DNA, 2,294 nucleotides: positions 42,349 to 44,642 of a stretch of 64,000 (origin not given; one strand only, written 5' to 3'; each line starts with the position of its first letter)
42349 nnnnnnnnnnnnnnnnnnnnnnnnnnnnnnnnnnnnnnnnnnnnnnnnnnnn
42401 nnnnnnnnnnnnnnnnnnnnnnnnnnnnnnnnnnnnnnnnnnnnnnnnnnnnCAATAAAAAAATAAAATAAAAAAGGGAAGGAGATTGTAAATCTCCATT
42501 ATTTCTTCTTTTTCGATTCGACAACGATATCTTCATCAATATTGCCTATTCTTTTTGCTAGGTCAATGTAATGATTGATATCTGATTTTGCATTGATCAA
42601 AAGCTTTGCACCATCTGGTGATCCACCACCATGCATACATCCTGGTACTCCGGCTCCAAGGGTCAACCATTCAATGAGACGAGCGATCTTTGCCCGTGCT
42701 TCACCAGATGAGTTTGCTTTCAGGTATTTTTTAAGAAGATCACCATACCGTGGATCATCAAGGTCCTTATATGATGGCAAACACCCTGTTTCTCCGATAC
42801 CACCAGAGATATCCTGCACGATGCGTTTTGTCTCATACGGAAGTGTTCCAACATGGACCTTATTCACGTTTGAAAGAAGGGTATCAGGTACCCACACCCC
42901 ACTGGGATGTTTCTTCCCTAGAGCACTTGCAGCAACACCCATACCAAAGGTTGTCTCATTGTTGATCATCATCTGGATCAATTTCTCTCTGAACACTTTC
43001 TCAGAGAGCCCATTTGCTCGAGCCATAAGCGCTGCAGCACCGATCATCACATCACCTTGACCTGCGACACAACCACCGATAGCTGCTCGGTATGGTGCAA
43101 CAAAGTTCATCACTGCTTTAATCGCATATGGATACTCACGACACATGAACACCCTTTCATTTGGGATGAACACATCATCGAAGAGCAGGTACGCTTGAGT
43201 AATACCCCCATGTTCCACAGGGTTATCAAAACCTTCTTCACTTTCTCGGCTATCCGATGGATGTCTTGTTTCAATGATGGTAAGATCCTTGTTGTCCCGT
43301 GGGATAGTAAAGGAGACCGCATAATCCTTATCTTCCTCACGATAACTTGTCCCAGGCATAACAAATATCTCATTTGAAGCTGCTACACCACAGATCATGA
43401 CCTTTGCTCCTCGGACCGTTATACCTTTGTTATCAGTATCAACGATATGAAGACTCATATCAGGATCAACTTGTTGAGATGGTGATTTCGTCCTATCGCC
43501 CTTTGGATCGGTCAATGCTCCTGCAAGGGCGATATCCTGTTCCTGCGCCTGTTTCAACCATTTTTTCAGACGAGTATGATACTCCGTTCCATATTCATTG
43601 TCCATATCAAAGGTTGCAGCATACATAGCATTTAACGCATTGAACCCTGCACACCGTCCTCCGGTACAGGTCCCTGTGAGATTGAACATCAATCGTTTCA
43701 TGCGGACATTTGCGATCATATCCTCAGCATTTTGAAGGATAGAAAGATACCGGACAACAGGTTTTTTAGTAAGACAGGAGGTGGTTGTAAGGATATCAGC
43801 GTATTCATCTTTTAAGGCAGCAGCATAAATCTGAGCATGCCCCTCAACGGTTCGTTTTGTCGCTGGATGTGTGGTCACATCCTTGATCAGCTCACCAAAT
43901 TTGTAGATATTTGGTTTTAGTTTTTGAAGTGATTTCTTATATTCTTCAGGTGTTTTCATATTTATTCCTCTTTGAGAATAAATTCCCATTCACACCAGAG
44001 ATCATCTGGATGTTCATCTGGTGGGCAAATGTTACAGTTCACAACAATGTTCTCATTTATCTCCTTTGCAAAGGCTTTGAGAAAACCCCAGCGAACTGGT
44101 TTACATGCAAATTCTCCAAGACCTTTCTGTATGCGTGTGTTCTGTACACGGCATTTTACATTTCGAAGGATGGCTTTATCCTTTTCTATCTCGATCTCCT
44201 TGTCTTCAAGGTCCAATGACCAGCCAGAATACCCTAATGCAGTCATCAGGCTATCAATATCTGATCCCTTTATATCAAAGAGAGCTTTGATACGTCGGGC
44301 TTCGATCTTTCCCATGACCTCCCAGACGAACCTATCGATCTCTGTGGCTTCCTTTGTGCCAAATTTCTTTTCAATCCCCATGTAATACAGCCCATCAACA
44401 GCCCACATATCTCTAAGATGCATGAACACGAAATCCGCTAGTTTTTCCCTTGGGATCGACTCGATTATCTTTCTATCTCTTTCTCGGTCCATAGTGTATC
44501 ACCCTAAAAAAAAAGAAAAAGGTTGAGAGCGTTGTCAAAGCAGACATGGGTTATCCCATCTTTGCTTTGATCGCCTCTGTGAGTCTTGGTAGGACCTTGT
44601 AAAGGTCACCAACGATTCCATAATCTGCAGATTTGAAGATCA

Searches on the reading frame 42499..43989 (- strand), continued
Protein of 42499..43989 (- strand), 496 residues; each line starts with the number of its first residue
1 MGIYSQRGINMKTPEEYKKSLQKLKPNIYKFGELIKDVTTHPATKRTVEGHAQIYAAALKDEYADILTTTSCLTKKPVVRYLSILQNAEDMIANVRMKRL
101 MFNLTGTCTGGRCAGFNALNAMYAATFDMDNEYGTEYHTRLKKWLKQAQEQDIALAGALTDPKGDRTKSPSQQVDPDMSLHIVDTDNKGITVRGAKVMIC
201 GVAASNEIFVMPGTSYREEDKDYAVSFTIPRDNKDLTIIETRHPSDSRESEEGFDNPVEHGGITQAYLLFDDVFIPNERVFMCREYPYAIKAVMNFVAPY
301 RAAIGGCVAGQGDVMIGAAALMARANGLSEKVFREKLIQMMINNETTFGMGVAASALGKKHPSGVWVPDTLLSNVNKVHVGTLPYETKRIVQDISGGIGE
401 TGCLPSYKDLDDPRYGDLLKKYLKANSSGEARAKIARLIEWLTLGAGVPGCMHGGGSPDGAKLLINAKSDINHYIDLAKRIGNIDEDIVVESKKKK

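Call 55: predict_structure(alignment_id=A2)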
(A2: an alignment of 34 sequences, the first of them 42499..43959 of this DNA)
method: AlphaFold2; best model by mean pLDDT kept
length: 486 residues; sequences in the alignment: 34
mean_pLDDT: 63.4   pTM: 0.69
mean pLDDT of the five models: 63.4, 62.1, 49.8, 46.3, 45.8
residues with pLDDT >= 90: 56; 70-90: 145; 50-70: 149; < 50: 136
segments of 3 or more residues with pLDDT < 50: 156-158, 164-166, 231-255, 363-460, 483-486
pLDDT, mean of each block of 10 residues (from residue 1): 87 70 67 68 82 87 91 85 76 57 74 92 94 94 78 54 55 87 66 73 69 84 69 41 33 49 88 85 70 57 54 53 55 56 70 80 44 40 37 30 37 36 43 39 34 37 61 68 43
secondary structure, 60 per line:
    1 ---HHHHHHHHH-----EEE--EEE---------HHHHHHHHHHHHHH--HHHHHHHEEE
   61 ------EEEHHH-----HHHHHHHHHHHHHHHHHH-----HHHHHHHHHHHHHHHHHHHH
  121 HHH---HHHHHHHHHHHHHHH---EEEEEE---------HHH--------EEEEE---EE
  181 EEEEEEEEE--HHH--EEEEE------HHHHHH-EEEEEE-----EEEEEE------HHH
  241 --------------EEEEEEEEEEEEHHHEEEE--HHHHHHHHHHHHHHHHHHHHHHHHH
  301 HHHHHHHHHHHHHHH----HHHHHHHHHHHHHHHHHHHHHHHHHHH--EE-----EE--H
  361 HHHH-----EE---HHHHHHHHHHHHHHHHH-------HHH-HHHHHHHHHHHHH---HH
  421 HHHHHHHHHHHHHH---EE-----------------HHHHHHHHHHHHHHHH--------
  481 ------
elements in order: H4-12 E18-20 E23-25 H35-48 H51-57 E58-60 E67-69 H78-95 H101-123 H127-141 E145-150 E171-175 E179-189 E197-201 H208-213 E215-220 E226-231 E255-266 E270-273 H276-315 H320-346 H360-364 H375-391 H403-415 H419-434 H457-472

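Call 67: search_protein_families(library=pfam, proteins=[L079:8535-9974:-, L079:7312-8544:-, L069:9296-9652:-, L069:8796-9305:-, L069:8289-8789:-, L069:6889-8139:-, L069:11998-13902:+, L065:9395-9751:-, L065:11768-12649:+, L065:7022-8212:-], max_evalue=0.00001)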
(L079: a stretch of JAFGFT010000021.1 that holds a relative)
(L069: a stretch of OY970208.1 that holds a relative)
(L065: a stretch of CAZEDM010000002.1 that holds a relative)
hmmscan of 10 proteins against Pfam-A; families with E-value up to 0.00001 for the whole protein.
L079:8535-9974:- (479 aa): 2 families
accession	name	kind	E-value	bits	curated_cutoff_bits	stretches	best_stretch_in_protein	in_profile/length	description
PF10143.14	PhosphMutase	-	2.5e-47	161.3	21.5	1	116-279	2-170/170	2,3-bisphosphoglycerate-independent phosphoglycerate mutase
PF01676.23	Metalloenzyme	-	4.1e-39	135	24.3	1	79-445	1-228/252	Metalloenzyme superfamily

L079:7312-8544:- (410 aa): 4 families
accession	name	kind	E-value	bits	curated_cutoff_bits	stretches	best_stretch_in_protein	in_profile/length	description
PF00696.33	AA_kinase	-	1.5e-53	182.4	24.9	1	3-230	2-234/234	Amino acid kinase family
PF22468.2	ACT_9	-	6.1e-33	112.8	27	2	342-400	1-61/61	ACT domain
PF13840.12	ACT_7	-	3.6e-20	72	27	1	335-398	2-65/65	ACT domain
PF01842.31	ACT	-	5.8e-13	48.8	27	0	267-322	5-62/66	ACT domain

L069:9296-9652:- (118 aa): 1 family
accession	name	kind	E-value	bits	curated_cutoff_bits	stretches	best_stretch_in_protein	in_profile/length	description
PF00507.24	Oxidored_q4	-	7.6e-38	129.1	23.3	1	20-117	2-99/99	NADH-ubiquinone/plastoquinone oxidoreductase, chain 3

L069:8796-9305:- (169 aa): 1 family
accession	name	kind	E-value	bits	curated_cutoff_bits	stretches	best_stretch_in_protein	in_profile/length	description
PF01058.29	Oxidored_q6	-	2.7e-31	108.4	27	1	46-155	1-128/128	NADH ubiquinone oxidoreductase, 20 Kd subunit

L069:8289-8789:- (166 aa): 1 family
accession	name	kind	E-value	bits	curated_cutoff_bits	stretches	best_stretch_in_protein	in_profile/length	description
PF00329.25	Complex1_30kDa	-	1e-50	171.9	22.5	1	29-148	1-121/124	Respiratory-chain NADH dehydrogenase, 30 Kd subunit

L069:6889-8139:- (416 aa): 1 family
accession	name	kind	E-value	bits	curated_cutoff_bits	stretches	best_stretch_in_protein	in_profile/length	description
PF00346.24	Complex1_49kDa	-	1.5e-118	395.2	24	1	144-416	1-271/271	Respiratory-chain NADH dehydrogenase, 49 Kd subunit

L069:11998-13902:+ (634 aa): 6 families
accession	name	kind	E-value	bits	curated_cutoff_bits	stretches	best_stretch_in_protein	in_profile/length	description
PF00326.27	Peptidase_S9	-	4.6e-50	170.5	22.6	1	419-630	1-210/213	Prolyl oligopeptidase family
PF20434.5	BD-FAE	-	1.2e-14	54.8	26.8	1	394-590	5-215/215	BD-FAE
PF02129.25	Peptidase_S15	-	3.2e-11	43.9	23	1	384-515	1-128/262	X-Pro dipeptidyl-peptidase (S15 family)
PF01738.24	DLH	-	1.1e-09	38.6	21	1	388-618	1-197/217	Dienelactone hydrolase family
PF05448.18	AXE1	-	1.4e-06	27.8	21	0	372-449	53-126/321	Acetyl xylan esterase (AXE1)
PF12697.13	Abhydrolase_6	-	8.7e-06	27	26.3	0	410-612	5-208/217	Alpha/beta hydrolase family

L065:9395-9751:- (118 aa): 1 family
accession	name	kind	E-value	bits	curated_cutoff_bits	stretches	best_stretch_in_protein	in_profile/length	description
PF00507.24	Oxidored_q4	-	5.1e-36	123.3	23.3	1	20-117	2-99/99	NADH-ubiquinone/plastoquinone oxidoreductase, chain 3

L065:11768-12649:+ (293 aa): 1 family
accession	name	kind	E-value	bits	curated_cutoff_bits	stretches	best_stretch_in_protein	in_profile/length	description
PF00892.27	EamA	-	3.5e-48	163.8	28.2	2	154-287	2-133/135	EamA-like transporter family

L065:7022-8212:- (396 aa): 1 family
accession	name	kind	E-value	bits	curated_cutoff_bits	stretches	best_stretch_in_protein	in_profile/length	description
PF00346.24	Complex1_49kDa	-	2.3e-117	391.3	24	1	124-396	1-271/271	Respiratory-chain NADH dehydrogenase, 49 Kd subunit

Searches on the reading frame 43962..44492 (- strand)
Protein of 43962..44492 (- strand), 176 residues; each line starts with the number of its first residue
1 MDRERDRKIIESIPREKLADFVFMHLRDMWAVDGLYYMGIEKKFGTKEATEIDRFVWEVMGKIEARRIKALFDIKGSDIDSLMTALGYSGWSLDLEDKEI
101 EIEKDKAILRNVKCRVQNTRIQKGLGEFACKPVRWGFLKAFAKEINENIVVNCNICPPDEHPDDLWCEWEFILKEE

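Call 3: search_protein_families(library=pfam, proteins=[window:43962-44492:-])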
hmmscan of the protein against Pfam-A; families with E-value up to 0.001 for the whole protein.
window:43962-44492:- (176 aa): 1 family
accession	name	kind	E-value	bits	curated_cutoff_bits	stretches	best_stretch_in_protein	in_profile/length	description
PF19620.4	DUF6125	-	1.9e-34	119.4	27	1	13-173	3-164/164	Family of unknown function (DUF6125)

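Call 5: search_protein_families(library=ncbifam, proteins=[window:43962-44492:-])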
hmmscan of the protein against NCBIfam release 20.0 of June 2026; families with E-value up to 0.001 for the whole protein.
window:43962-44492:- (176 aa): 0 families

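Call 54: find_homologous_proteins(query=window:43962-44492:-, max_evalue=0.001)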
Query window:43962-44492:- (176 aa): 992 proteins with E <= 0.001 among 1042 candidates; the best 120 are listed.
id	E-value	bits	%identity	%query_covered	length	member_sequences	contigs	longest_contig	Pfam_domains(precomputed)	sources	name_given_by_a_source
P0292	9.8e-116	402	100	100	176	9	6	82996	PF19620.5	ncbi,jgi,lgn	jgi:hypothetical protein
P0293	9.1e-102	356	88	100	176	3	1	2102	PF19620.5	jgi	jgi:hypothetical protein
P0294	1.5e-100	352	88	100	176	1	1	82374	PF19620.5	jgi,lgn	-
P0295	1.3e-99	349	85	100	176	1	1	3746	PF19620.5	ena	-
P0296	1.4e-94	333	82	100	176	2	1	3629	PF19620.5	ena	-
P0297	6.8e-94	331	81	99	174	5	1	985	PF19620.5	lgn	-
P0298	1.3e-93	330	80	100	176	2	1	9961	PF19620.5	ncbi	ncbi:MAG: DUF6125 family protein [Thermoplasmatota archaeon]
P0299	2.7e-93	329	79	100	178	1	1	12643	PF19620.5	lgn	-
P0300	6.7e-92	324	77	100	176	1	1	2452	PF19620.5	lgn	-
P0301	9.1e-92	324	79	99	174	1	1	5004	PF19620.5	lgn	-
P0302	1.2e-91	323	78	100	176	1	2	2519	PF19620.5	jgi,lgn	jgi:hypothetical protein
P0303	9.4e-91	320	79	97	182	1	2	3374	PF19620.5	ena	-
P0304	1.2e-90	320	79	98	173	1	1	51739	PF19620.5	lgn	-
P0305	1.4e-90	320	77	100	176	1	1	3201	PF19620.5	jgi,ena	-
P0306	1.4e-90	320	76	100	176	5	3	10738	PF19620.5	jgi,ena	-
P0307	2.3e-90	319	76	100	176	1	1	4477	PF19620.5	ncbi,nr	ncbi:MAG: DUF6125 family protein [Candidatus Thermoplasmatota archaeon]|nr:DUF6125 family protein [C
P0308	3.1e-90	319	77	98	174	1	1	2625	PF19620.5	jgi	jgi:hypothetical protein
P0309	3.7e-90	319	76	99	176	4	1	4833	PF19620.5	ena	-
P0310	5.2e-90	318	75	99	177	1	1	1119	PF19620.5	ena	-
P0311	5.2e-90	318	75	99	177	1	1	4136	PF19620.5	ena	-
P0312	5.6e-90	318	76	98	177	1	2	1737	PF19620.5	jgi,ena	-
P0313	5.9e-90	318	76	100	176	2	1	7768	PF19620.5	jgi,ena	-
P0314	7.7e-90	317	76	100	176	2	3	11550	PF19620.5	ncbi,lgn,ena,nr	ncbi:MAG: hypothetical protein KAW47_10040 [Thermoplasmatales archaeon]|nr:hypothetical protein [The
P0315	2.0e-89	316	74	99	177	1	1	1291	PF19620.5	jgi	-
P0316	4.5e-89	315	75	100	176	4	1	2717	PF19620.5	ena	-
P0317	5.0e-89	315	79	95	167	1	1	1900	PF19620.5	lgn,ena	-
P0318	9.5e-89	314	76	100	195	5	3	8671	PF19620.5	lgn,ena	-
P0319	1.2e-88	314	77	99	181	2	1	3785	PF19620.5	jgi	jgi:hypothetical protein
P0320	1.5e-88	313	75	98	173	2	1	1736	PF19620.5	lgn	-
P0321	2.4e-88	313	74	100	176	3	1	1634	PF19620.5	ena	-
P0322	2.5e-88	313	74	100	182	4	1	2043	PF19620.5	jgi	-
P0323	3.4e-88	312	74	100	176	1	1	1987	PF19620.5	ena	-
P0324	4.0e-88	312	75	99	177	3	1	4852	PF19620.5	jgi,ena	-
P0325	4.5e-88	312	76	99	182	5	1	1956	PF19620.5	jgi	-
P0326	4.8e-88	312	74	100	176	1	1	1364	PF19620.5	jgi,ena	-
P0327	1.1e-87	310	75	99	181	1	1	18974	PF19620.5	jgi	jgi:hypothetical protein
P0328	1.5e-87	310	78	98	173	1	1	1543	PF19620.5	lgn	-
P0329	1.7e-87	310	76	99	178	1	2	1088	PF19620.5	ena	-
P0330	1.7e-87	310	74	99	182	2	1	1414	PF19620.5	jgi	jgi:hypothetical protein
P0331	1.7e-87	310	74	100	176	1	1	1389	PF19620.5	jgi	jgi:hypothetical protein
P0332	1.9e-87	310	72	99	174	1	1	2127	PF19620.5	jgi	jgi:hypothetical protein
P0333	1.9e-87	310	74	100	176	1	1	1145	PF19620.5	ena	-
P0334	2.4e-87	309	73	100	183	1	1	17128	PF19620.5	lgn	-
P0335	3.0e-87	309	75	99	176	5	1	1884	PF19620.5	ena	-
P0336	4.7e-87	308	74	100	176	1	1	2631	PF19620.5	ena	-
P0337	4.7e-87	308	75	97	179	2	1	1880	PF19620.5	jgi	jgi:hypothetical protein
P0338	4.9e-87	308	75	98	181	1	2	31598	PF19620.5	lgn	-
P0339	4.9e-87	308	73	99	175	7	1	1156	PF19620.5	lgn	-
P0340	5.0e-87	308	76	99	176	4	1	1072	PF19620.5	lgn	-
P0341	5.2e-87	308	74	99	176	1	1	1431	PF19620.5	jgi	jgi:hypothetical protein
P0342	5.6e-87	308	73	100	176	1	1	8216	PF19620.5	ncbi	-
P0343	5.7e-87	308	74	100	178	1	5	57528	PF19620.5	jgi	jgi:hypothetical protein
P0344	5.9e-87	308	74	98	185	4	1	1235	PF19620.5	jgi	-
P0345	8.1e-87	308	72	99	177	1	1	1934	PF19620.5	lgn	-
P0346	9.3e-87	307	72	99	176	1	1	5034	PF19620.5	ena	-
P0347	1.0e-86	307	73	100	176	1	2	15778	PF19620.5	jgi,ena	-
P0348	1.0e-86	307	76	97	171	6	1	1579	PF19620.5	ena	-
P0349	1.2e-86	307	74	99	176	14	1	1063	PF19620.5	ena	-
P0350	1.5e-86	307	75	98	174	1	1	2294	PF19620.5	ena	-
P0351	1.7e-86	307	74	100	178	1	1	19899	PF19620.5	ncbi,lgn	-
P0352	1.7e-86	307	74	100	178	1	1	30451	PF19620.5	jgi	-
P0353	1.8e-86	307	72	99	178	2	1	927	PF19620.5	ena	-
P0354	2.2e-86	306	75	99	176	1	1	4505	PF19620.5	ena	-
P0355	2.3e-86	306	75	98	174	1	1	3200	PF19620.5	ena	-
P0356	2.3e-86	306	76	98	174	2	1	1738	PF19620.5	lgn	-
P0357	2.5e-86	306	72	100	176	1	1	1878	PF19620.5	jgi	-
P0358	2.5e-86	306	75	97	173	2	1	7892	PF19620.5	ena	-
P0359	2.6e-86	306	73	98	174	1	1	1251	PF19620.5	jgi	jgi:hypothetical protein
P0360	2.8e-86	306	75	99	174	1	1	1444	PF19620.5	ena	-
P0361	2.8e-86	306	73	97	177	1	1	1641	PF19620.5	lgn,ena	-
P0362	3.7e-86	305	74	99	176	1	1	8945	PF19620.5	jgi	-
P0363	4.2e-86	305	74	99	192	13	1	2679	PF19620.5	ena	-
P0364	4.3e-86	305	73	99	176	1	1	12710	PF19620.5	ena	-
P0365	5.1e-86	305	74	99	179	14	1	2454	PF19620.5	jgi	-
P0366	5.9e-86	305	72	100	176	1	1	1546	PF19620.5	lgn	-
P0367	6.7e-86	305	71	99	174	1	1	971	PF19620.5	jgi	-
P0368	7.1e-86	305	73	99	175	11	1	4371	PF19620.5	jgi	jgi:hypothetical protein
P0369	7.3e-86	305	75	99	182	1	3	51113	PF19620.5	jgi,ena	-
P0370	8.2e-86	304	71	99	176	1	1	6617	PF19620.5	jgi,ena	-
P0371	8.7e-86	304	76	94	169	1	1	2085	PF19620.5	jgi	jgi:hypothetical protein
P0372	9.6e-86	304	73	99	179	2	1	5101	PF19620.5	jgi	-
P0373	1.0e-85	304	73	100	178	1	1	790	PF19620.5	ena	-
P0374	1.1e-85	304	73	100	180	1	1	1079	PF19620.5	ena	-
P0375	1.2e-85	304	74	99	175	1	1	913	PF19620.5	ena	-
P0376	1.4e-85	304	75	98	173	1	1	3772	PF19620.5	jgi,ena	-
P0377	1.4e-85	304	74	99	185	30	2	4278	PF19620.5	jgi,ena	-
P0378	1.5e-85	303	72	100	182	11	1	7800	PF19620.5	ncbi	-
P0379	1.6e-85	303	73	99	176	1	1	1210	PF19620.5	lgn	-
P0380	1.7e-85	303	72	99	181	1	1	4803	PF19620.5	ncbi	-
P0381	1.8e-85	303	73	100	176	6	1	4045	PF19620.5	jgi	-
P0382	2.0e-85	303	70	100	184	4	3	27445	PF19620.5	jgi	-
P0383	2.3e-85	303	72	100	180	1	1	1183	PF19620.5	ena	-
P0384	2.5e-85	303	73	99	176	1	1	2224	PF19620.5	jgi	-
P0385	2.5e-85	303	74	100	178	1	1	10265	PF19620.5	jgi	jgi:hypothetical protein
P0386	2.6e-85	303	73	99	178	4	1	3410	PF19620.5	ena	-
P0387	3.1e-85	302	71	98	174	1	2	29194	PF19620.5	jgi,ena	-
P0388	3.4e-85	302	75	99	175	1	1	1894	PF19620.5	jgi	jgi:hypothetical protein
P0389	3.4e-85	302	75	92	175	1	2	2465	PF19620.5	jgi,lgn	-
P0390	3.5e-85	302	75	99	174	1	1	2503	PF19620.5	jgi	-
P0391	3.5e-85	302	72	99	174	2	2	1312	PF19620.5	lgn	-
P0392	4.7e-85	302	73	99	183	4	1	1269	PF19620.5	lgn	-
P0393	4.7e-85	302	74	99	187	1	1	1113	PF19620.5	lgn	-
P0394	4.8e-85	302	72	100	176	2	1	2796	PF19620.5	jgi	-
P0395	6.9e-85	301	73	99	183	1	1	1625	PF19620.5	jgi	-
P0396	6.9e-85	301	70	100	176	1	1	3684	PF19620.5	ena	-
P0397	7.0e-85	301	70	99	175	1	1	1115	PF19620.5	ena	-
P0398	7.1e-85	301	72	100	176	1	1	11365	PF19620.5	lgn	-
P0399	7.7e-85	301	71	99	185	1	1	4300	PF19620.5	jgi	jgi:hypothetical protein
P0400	7.7e-85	301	74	99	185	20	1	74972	PF19620.5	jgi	jgi:hypothetical protein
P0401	9.5e-85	301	71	99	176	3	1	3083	PF19620.5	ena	-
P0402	9.6e-85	301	74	99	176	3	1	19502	PF19620.5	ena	-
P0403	9.6e-85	301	74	99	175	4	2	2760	PF19620.5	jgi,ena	-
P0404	1.0e-84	301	73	99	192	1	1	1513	PF19620.5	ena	-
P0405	1.1e-84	301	73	100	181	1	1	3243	PF19620.5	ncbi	-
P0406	1.4e-84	300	72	99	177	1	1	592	PF19620.5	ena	-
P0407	1.4e-84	300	73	98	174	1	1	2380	PF19620.5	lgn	-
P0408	1.4e-84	300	71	100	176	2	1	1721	PF19620.5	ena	-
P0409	1.6e-84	300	74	99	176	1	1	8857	PF19620.5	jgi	jgi:hypothetical protein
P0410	1.6e-84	300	72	100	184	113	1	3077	PF19620.5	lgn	-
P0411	1.7e-84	300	73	100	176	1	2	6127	PF19620.5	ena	-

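Call 62: predict_structure(alignment_id=A3)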
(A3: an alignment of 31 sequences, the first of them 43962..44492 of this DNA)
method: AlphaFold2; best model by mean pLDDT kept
length: 176 residues; sequences in the alignment: 31
mean_pLDDT: 83.7   pTM: 0.82
mean pLDDT of the five models: 83.7, 81.7, 81.7, 81.4, 81.4
residues with pLDDT >= 90: 68; 70-90: 88; 50-70: 18; < 50: 2
segments of 3 or more residues with pLDDT < 50: none
pLDDT, mean of each block of 10 residues (from residue 1): 71 83 64 61 77 85 94 94 93 81 94 78 78 91 97 91 89 87
secondary structure, 60 per line:
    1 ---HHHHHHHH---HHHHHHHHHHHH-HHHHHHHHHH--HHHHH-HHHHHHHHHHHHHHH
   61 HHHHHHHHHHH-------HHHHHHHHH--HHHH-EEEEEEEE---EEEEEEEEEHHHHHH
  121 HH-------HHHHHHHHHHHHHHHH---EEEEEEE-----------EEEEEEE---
elements in order: H4-11 H15-26 H28-37 H40-44 H46-71 H79-87 H90-93 E95-102 E106-114 H115-122 H130-145 E149-155 E167-173
